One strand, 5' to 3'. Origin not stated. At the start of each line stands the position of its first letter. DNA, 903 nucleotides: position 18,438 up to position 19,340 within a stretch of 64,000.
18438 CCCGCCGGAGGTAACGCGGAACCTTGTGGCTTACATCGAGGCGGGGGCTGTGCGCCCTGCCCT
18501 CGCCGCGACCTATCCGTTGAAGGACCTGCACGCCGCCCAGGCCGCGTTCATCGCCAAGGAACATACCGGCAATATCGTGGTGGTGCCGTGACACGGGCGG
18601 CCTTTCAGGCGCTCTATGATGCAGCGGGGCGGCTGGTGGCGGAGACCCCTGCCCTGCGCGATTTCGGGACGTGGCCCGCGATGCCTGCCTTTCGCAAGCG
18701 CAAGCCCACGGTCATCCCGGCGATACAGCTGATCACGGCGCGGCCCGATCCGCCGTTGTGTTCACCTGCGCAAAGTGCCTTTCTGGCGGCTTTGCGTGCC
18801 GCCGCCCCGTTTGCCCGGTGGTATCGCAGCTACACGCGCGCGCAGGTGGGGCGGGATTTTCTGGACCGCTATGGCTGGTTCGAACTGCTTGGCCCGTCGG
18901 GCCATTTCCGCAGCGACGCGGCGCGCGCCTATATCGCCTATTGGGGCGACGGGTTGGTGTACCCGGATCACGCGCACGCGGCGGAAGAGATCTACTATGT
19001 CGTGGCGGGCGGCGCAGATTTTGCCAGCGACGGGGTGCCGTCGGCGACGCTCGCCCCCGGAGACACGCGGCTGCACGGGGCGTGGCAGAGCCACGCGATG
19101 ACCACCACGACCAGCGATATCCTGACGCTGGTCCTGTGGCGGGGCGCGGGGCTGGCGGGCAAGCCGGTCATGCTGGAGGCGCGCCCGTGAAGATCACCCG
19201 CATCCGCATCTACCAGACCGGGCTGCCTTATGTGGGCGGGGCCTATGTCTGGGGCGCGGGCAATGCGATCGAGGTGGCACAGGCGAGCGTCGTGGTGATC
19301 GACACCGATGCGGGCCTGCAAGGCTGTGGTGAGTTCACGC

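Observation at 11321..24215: DddQ-like cupin embedded in a coupled operon with a DMGDH-like enzyme, three MR/MLE paralogs and an aminotransferase: context argues for an unidentified betaine/sulfonium substrate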

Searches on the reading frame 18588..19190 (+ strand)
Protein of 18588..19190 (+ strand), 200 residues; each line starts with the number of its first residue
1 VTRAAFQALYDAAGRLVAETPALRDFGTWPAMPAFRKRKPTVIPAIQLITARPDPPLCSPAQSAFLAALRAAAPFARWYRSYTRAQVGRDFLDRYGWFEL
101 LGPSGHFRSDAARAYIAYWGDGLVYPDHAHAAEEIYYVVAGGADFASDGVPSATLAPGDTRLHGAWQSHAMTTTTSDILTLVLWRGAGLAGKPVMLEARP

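Call 3: search_protein_families(library=pfam, proteins=[window:18588-19190:+])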
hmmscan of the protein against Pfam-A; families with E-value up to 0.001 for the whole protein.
window:18588-19190:+ (200 aa): 2 families
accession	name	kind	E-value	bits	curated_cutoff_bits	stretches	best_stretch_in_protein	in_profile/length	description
PF16867.11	DMSP_lyase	-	8.4e-17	61.8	27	1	60-176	42-158/162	Dimethlysulfonioproprionate lyase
PF07883.17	Cupin_2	-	9.1e-06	25.7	27.2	1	124-182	10-67/70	Cupin domain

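Call 7: search_solved_structures(query=window:18588-19190:+, max_evalue=0.01, show_alignments=2)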
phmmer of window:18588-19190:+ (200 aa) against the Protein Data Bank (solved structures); distinct sequences matched with E-value up to 0.01: 5.
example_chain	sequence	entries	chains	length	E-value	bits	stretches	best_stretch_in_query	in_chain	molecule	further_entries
5jso_A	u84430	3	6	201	3.1e-51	177.4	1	9-195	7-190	Dimethlysulfonioproprionate lyase DddQ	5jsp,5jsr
4la2_A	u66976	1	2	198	3.6e-51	177.2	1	9-195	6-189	Dimethylsulphoniopropionate (DMSP) lyase DddQ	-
4la3_A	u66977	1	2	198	7.3e-50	173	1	9-195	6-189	Dimethylsulphoniopropionate (DMSP) lyase DddQ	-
4b29_A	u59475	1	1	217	3.4e-47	164.2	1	3-195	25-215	DIMETHYLSULFONIOPROPIONATE LYASE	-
5cu1_A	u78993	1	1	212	9.8e-32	113.7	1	2-194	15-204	DMSP lyase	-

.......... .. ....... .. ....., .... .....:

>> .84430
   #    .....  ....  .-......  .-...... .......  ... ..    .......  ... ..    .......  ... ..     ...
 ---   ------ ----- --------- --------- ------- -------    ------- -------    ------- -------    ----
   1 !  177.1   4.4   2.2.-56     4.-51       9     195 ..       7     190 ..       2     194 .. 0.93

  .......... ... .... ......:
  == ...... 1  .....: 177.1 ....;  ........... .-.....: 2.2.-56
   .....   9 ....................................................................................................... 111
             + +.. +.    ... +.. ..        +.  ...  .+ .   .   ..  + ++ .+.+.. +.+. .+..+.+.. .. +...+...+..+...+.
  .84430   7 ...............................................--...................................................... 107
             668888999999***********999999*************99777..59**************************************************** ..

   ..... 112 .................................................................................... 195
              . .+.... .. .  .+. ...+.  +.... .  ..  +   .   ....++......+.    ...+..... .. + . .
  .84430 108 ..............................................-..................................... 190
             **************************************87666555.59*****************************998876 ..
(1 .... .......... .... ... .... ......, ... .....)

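Call 13: find_homologous_proteins(query=window:18588-19190:+, max_evalue=0.00001)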
Query window:18588-19190:+ (200 aa): 53 proteins with E <= 0.00001 among 2123 candidates.
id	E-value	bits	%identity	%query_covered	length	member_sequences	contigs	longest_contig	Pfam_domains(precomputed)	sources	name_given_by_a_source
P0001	2.7e-124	431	95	100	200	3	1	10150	PF16867.12,PF07883.18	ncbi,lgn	ncbi:MAG: dimethylsulfonioproprionate lyase family protein [Pseudomonadota bacterium]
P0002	2.8e-57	212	54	98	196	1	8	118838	PF16867.12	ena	-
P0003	3.0e-57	212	57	96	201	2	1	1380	PF16867.12,PF07883.18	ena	-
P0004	1.3e-56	210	53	97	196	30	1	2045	PF16867.12,PF07883.18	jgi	jgi:hypothetical protein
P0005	6.1e-56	208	53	96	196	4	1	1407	PF16867.12,PF07883.18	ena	-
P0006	2.1e-55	206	54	98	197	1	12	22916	PF16867.12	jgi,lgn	jgi:hypothetical protein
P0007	8.2e-55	204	51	94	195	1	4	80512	PF16867.12,PF07883.18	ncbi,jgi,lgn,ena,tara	jgi:mannose-6-phosphate isomerase-like protein (cupin superfamily)|tara:strand:+ start:6308 stop:689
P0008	2.5e-54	202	53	98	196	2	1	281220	PF16867.12,PF07883.18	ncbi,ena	-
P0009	4.5e-54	201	55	98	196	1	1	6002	PF16867.12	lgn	-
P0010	1.1e-53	200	51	98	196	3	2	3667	PF16867.12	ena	-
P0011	1.9e-53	199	55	98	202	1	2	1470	PF16867.12,PF07883.18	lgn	-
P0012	4.2e-53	198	51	98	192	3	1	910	PF16867.12,PF07883.18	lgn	-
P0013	8.4e-52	194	52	96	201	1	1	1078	PF16867.12,PF07883.18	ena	-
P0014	2.8e-51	192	51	98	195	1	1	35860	PF16867.12,PF07883.18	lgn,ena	-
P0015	4.4e-51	192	49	96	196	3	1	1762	PF16867.12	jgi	jgi:hypothetical protein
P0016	6.4e-51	191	50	98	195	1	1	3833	PF16867.12,PF07883.18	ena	-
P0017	9.6e-51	191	50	96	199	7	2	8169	PF16867.12,PF07883.18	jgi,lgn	jgi:mannose-6-phosphate isomerase-like protein (cupin superfamily)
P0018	1.6e-50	190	49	95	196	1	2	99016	PF16867.12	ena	-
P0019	2.0e-50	190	51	96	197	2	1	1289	PF16867.12,PF07883.18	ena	-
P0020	2.2e-50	189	48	98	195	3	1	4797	PF16867.12,PF07883.18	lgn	-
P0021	3.3e-50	189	48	96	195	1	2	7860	PF16867.12,PF07883.18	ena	-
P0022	5.0e-50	188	50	96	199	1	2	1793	PF16867.12,PF07883.18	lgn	-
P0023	2.5e-49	186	52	92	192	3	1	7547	PF16867.12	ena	-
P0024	2.6e-49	186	51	96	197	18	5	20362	PF16867.12,PF07883.18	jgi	jgi:mannose-6-phosphate isomerase-like protein (cupin superfamily)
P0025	2.9e-49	186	49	96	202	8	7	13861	PF16867.12,PF07883.18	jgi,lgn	jgi:mannose-6-phosphate isomerase-like protein (cupin superfamily)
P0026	3.4e-49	186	49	96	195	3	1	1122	PF16867.12,PF07883.18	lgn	-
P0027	3.5e-49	186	52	96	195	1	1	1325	PF16867.12,PF07883.18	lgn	-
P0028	3.6e-49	185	50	96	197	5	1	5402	PF16867.12,PF07883.18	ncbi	-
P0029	5.7e-49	185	49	96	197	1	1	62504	PF16867.12,PF07883.18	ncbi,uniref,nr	ncbi:dimethylsulfonioproprionate lyase family protein [Mesobacterium sp. TK19101]|uniref:Dimethylsul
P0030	6.2e-49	185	48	96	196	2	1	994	PF16867.12,PF07883.18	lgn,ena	-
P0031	9.2e-49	184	52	96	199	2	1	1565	PF16867.12,PF07883.18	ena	-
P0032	1.5e-48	183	47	98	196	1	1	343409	PF16867.12,PF07883.18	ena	-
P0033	1.7e-48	183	49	96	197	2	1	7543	PF16867.12,PF07883.18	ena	-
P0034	1.8e-48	183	48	96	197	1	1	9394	PF16867.12,PF07883.18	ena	-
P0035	5.6e-48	182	50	99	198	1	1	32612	PF16867.12,PF07883.18,PF02311.26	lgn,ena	-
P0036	1.8e-47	180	51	90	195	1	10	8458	PF16867.12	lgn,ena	-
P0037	3.3e-47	179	48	96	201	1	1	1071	PF16867.12,PF07883.18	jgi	jgi:mannose-6-phosphate isomerase-like protein (cupin superfamily)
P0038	4.7e-47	179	51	93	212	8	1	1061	PF16867.12,PF07883.18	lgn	-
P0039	2.3e-46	176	49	98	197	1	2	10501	PF16867.12,PF07883.18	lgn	-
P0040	3.2e-46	176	47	87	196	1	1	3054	PF16867.12,PF07883.18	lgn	-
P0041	4.7e-46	175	48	96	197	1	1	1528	PF16867.12,PF07883.18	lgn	-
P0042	1.0e-45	174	47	97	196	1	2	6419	PF16867.12,PF07883.18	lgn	-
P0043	1.9e-45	173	49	95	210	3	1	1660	PF16867.12,PF07883.18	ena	-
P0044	1.0e-43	168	48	92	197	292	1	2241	PF16867.12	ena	-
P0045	2.2e-43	167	51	79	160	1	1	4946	PF16867.12,PF07883.18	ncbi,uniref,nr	ncbi:dimethylsulfonioproprionate lyase family protein [Primorskyibacter aestuariivivens]|uniref:dime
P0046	8.1e-43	165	49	88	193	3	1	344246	PF16867.12,PF07883.18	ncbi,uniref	ncbi:dimethylsulfonioproprionate lyase family protein [Ruegeria jejuensis]|uniref:dimethylsulfoniopr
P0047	1.2e-42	164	46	98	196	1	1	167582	PF16867.12,PF07883.18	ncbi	-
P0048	5.2e-41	159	45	97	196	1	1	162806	PF16867.12,PF07883.18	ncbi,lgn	ncbi:MAG: dimethylsulfonioproprionate lyase family protein [Roseovarius sp.]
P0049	2.0e-40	157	50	88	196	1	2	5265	PF16867.12,PF07883.18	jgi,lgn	jgi:mannose-6-phosphate isomerase-like protein (cupin superfamily)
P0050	3.3e-40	156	45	97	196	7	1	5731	PF16867.12,PF07883.18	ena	-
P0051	2.8e-39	153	44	94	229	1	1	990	PF16867.12,PF07883.18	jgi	-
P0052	2.8e-37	147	44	98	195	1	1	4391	PF16867.12,PF07883.18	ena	-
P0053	1.2e-16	79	42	66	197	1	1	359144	PF16867.12,PF07883.18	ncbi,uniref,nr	ncbi:transcriptional regulator [Aureimonas flava]|uniref:Transcriptional regulator n=1 Tax=Aureimona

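Call 15: find_related_loci(query=A1, collection=genome_contigs, flank=10000)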
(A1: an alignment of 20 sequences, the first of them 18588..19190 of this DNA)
Query A1 (200 aa) in genome_contigs; peptide patterns used: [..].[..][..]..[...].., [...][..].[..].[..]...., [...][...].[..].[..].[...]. (x = any residue, [..] = any of these).
236 stretches matched a pattern; 143 encode a relative of the query (tblastn E <= 1e-3); the best 80 are kept; 80 distinct loci.
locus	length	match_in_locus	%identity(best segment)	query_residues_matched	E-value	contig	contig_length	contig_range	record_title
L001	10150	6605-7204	95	1-200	5e-124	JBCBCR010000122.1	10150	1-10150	MAG: Pseudomonadota bacterium isolate J06596_3 NODE_122_length_10150_cov_5.693835, whole genome shotgun sequence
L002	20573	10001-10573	52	1-193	2e-59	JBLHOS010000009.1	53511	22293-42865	MAG: Paracoccaceae bacterium isolate 3300055726_134 Ga0535650_0000530, whole genome shotgun sequence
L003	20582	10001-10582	53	4-197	8e-59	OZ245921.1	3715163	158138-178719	MAG: Paracoccaceae bacterium isolate 82196ed5-2ab0-4fe7-92e1-9b6bf1dc6e5d genome assembly, chromosome: 1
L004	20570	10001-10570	53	4-195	3e-58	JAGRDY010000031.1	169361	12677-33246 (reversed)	MAG: Rhodobacteraceae bacterium isolate HKST-UBA115 k127_2651249, whole genome shotgun sequence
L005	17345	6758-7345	51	1-198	4e-58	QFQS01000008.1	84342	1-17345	MAG: Cereibacter sphaeroides isolate S2_003_000_R2_11 S2_003_000_R2_scaffold_318, whole genome shotgun sequence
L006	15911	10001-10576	53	1-195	1e-57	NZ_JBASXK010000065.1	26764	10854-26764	MAG: Aestuariivita sp. isolate MFD06880_ilm_asm_bin2 k127_72539, whole genome shotgun sequence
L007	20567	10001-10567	53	5-195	8e-57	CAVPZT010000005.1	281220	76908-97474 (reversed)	MAG: uncultured Alphaproteobacteria bacterium isolate MFD09964.bin.1.372 genome assembly, contig: contig_48122, whole ge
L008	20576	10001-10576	49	1-195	4e-55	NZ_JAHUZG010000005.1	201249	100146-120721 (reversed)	Mameliella sediminis strain DP3N28-2 DP3N28-2_ctg0005, whole genome shotgun sequence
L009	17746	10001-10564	52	5-195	3e-54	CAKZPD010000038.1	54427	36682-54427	MAG TPA_asm: uncultured Sulfitobacter sp. isolate ERR2094171_bin.31_CONCOCT_v1.1_MAG genome assembly, contig: ERZ650152.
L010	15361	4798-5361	50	5-195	9e-54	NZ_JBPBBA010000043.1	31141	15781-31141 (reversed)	Nioella aestuarii strain JCM 30752 NODE_43_length_31181_cov_171.023373, whole genome shotgun sequence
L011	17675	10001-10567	47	3-198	3e-53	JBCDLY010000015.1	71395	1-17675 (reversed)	MAG: Pseudomonadota bacterium isolate P01_H01_bin.96 k141_744823_length_71395_cov_57.3422, whole genome shotgun sequence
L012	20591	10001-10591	51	3-197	1e-52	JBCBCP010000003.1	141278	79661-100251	MAG: Pseudomonadota bacterium isolate J06596_1 NODE_3_length_141278_cov_16.187845, whole genome shotgun sequence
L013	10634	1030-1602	49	2-195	7e-53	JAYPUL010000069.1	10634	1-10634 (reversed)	MAG: Paracoccaceae bacterium isolate 139589_S190_metabat_bins_2.tsv.078 NODE_5924_length_10634_cov_46.897155, whole geno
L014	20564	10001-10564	51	5-195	6e-53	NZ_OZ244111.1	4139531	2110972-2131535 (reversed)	MAG: Nioella sp. isolate 28273829-15dd-4ca7-8948-c04e0f47a426 chromosome 1, complete sequence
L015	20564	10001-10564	51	5-195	2e-51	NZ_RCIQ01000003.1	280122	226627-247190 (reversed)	Nioella ostreopsis strain Z7-4 scaffold3, whole genome shotgun sequence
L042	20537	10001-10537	48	18-198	9e-47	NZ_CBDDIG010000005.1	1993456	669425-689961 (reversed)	MAG: Roseovarius sp. isolate fcab3373-aa6d-4bec-b16a-1d9be85aad6f contig_5, whole genome shotgun sequence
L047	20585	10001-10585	48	3-199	1e-46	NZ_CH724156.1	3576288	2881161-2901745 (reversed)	Roseovarius nubinhibens ISM scf_1099451318306, whole genome shotgun sequence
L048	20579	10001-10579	51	1-195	3e-53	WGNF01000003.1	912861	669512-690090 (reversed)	MAG: Rhodobacteraceae bacterium isolate RI_331 c_000000197662, whole genome shotgun sequence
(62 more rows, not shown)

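Call 24: search_protein_families(library=ncbifam, proteins=[window:18588-19190:+], max_evalue=0.00001)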
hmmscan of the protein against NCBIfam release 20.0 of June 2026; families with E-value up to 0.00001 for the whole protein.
window:18588-19190:+ (200 aa): 0 families

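Call 72: search_protein_families(library=pfam, proteins=[L042:4934-5764:-, L042:6237-7088:-, L042:7085-8347:-, L042:8298-10073:-, L042:10795-12225:+, L042:12759-14144:+, L048:6149-7471:-, L048:7485-9959:-, L048:10856-12238:+, L048:12258-13637:+], max_evalue=0.00001)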
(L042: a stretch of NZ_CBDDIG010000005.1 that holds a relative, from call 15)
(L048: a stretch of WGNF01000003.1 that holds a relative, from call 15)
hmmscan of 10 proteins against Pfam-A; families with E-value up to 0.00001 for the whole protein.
L042:4934-5764:- (276 aa): 1 family
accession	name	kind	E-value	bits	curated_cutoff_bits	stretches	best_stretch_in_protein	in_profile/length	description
PF05853.18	BKACE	-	2.7e-93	312.7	24.8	1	4-273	1-274/274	beta-keto acid cleavage enzyme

L042:6237-7088:- (283 aa): 1 family
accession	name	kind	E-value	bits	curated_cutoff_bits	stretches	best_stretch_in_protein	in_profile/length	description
PF03747.19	ADP_ribosyl_GH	-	3.3e-65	221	26.2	2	15-180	1-170/287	ADP-ribosylglycohydrolase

L042:7085-8347:- (420 aa): 2 families
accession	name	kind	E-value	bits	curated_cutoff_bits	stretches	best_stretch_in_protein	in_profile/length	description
PF04432.18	FrhB_FdhB_C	-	3.6e-23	82.6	23.3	1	188-343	4-142/150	Coenzyme F420 hydrogenase/dehydrogenase, beta subunit C terminus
PF04422.18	FrhB_FdhB_N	-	8.8e-15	55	22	1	103-177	3-76/78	Coenzyme F420 hydrogenase/dehydrogenase, beta subunit N-term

L042:8298-10073:- (591 aa): 1 family
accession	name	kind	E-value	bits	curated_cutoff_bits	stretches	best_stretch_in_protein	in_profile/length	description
PF22119.1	GST_C_8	-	5.7e-55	185.8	30.9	1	449-587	1-138/138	Glutathione S-transferase, C-terminal domain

L042:10795-12225:+ (476 aa): 1 family
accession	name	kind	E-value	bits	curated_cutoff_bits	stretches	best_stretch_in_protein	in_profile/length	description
PF00909.26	Ammonium_transp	-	2.2e-55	188.4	23.2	1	21-450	8-393/399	Ammonium Transporter Family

L042:12759-14144:+ (461 aa): 1 family
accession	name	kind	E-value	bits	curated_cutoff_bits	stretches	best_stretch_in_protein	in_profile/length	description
PF00909.26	Ammonium_transp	-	3.8e-53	181.1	23.2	1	37-449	9-399/399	Ammonium Transporter Family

L048:6149-7471:- (440 aa): 2 families
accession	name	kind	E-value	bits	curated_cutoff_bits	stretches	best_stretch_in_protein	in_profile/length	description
PF01266.30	DAO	-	1.7e-60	205.9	27.9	1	57-404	1-353/353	FAD dependent oxidoreductase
PF13450.12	NAD_binding_8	-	9.1e-06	26.3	21.9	0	60-100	1-39/68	NAD(P)-binding Rossmann-like domain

L048:7485-9959:- (824 aa): 0 families

L048:10856-12238:+ (460 aa): 1 family
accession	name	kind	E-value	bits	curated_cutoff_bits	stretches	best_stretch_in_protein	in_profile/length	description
PF00202.27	Aminotran_3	-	1.3e-76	258.3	30.5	1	34-445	11-402/403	Aminotransferase class-III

L048:12258-13637:+ (459 aa): 1 family
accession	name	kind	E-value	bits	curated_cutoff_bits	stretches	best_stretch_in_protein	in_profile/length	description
PF00120.29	Gln-synt_C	-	5.2e-99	332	24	1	120-455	2-344/344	Glutamine synthetase, catalytic domain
